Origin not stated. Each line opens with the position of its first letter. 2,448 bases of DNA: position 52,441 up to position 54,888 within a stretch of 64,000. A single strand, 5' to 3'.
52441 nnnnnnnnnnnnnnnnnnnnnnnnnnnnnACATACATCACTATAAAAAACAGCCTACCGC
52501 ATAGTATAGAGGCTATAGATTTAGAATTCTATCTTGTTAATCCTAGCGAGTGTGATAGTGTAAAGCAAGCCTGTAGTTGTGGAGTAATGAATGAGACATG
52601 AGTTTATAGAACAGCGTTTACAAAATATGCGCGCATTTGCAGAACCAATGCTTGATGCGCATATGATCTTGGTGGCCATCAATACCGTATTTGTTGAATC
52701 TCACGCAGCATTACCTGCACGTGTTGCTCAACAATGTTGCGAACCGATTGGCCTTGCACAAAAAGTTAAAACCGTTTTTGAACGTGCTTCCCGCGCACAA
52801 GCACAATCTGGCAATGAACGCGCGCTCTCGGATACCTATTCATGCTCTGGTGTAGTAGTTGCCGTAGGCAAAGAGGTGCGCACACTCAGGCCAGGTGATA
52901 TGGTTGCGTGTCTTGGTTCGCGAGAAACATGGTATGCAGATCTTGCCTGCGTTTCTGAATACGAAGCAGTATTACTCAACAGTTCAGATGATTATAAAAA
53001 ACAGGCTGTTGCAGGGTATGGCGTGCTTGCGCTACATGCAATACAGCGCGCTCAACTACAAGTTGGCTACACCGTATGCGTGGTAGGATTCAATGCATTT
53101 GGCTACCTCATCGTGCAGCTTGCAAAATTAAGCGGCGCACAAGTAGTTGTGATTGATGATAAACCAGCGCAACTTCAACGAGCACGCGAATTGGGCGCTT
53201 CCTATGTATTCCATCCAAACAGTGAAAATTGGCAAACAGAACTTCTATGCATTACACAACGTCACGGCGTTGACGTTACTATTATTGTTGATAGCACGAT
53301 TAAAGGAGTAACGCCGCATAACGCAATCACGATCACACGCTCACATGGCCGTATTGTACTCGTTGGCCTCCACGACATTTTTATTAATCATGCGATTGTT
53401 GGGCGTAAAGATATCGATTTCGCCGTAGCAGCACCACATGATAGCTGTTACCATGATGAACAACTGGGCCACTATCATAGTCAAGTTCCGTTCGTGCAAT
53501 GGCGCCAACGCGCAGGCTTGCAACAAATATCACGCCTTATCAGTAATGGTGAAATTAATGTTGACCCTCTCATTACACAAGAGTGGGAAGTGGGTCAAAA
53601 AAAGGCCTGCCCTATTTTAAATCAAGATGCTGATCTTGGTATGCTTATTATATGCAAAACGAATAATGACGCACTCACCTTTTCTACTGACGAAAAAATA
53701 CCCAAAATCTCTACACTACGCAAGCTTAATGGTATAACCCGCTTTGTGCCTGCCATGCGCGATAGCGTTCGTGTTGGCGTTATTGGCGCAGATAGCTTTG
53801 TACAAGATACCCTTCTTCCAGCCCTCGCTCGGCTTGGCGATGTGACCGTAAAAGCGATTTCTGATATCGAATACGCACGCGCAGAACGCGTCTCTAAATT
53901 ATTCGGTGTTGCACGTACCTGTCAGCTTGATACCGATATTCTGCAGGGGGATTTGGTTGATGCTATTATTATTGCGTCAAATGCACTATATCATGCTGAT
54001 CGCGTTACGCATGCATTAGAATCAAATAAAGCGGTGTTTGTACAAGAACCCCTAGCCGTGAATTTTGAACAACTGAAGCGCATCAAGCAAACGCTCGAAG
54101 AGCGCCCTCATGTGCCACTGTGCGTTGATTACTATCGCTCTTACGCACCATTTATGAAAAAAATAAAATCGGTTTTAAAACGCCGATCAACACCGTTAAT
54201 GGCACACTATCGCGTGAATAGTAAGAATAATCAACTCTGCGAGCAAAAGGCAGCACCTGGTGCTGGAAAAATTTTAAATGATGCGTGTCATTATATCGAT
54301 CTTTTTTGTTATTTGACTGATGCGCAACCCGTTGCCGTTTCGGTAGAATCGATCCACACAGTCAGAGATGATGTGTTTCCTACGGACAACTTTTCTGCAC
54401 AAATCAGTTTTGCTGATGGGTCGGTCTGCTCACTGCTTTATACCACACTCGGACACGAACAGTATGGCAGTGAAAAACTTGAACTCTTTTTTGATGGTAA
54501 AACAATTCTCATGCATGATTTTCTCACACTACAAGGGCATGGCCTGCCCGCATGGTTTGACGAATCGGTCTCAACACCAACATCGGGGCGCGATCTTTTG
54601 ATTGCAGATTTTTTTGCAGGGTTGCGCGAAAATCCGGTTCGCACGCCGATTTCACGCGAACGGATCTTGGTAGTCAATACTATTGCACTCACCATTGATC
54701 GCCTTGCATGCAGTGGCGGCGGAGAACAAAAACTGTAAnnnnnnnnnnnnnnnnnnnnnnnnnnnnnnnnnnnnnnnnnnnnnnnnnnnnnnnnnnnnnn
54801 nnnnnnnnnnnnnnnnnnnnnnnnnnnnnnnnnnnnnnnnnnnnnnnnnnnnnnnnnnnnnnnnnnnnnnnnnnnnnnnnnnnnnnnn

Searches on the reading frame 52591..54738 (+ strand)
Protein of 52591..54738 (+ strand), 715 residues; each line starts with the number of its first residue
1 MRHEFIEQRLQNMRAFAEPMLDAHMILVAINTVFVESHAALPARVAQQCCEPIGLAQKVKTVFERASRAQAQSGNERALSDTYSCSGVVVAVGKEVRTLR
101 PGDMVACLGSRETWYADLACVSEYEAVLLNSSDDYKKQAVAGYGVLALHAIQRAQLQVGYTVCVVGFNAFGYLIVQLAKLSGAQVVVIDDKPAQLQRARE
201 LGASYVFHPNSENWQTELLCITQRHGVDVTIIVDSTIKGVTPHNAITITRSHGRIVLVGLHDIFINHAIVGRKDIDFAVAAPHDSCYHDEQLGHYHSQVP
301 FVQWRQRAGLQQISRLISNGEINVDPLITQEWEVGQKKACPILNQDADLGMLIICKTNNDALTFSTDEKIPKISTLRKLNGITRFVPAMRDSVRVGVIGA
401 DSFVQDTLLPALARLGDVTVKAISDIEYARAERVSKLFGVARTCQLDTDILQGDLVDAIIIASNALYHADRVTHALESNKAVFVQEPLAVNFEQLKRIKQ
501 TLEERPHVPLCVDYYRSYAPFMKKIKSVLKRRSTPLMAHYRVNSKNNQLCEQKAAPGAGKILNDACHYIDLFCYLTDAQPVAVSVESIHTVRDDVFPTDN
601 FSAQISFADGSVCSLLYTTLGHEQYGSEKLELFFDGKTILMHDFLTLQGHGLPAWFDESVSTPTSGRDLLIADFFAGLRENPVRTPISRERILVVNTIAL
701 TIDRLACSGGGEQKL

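Call 18: search_protein_families(library=ncbifam, proteins=[window:52591-54738:+], max_evalue=0.00001)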
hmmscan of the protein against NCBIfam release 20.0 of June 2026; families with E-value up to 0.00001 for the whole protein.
window:52591-54738:+ (715 aa): 19 families
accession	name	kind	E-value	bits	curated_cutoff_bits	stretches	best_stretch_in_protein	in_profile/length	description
TIGR04380.1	myo_inos_iolG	equivalog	5.1e-19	68.3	355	1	394-613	3-225/330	inositol 2-dehydrogenase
TIGR03989.1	Rxyl_3153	subfamily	5.3e-16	58.8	440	1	115-275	141-303/370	NDMA-dependent alcohol dehydrogenase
NF052679.1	InsChiInosDhIolG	equivalog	5.6e-15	55.2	540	1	393-585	3-194/343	bifunctional inositol 2-dehydrogenase/D-chiro-inositol 1-dehydrogenase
TIGR02824.1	quinone_pig3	subfamily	2.7e-13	49.6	296.8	1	85-261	65-240/325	putative NAD(P)H quinone oxidoreductase, PIG3 family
TIGR00692.1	tdh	equivalog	5.1e-13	48.8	458.35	1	148-262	152-264/340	L-threonine 3-dehydrogenase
TIGR03451.1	mycoS_dep_FDH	equivalog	1.4e-12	47.1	512.9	1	115-262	131-279/358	S-(hydroxymethyl)mycothiol dehydrogenase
NF041097.1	keto_inos_dh_IolM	equivalog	3.3e-12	45.8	450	1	155-261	203-313/389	scyllo-inosose 3-dehydrogenase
NF040723.1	UDP-GlcNAcDh_Arch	equivalog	9.4e-12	45.1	450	1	393-583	1-184/302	UDP-N-acetylglucosamine 3-dehydrogenase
NF006940.0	PRK09422.1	equivalog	1.1e-11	44.3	344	1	123-262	126-263/338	alcohol dehydrogenase AdhP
NF007375.0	PRK09880.1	equivalog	2.7e-10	39.6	469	1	120-269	131-276/344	L-idonate 5-dehydrogenase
NF007642.0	PRK10309.1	equivalog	3.1e-10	39.8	550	1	112-271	114-274/347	galactitol-1-phosphate 5-dehydrogenase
NF003808.0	PRK05396.1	equivalog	4e-10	39.1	380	1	147-261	153-265/341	L-threonine 3-dehydrogenase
NF041392.1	XylDh_Gfo6_Halo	equivalog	1.2e-09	37.4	350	1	390-610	14-247/350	D-xylose 1-dehydrogenase Gfo6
NF041183.1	Pks2_ls1_myc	equivalog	1e-08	32.5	2400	1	84-266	1469-1650/2086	sulfolipid-1 biosynthesis phthioceranic/hydroxyphthioceranic acid synthase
TIGR02818.1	adh_III_F_hyde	equivalog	3.8e-08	32.8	543.95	1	115-231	140-260/368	S-(hydroxymethyl)glutathione dehydrogenase/class III alcohol dehydrogenase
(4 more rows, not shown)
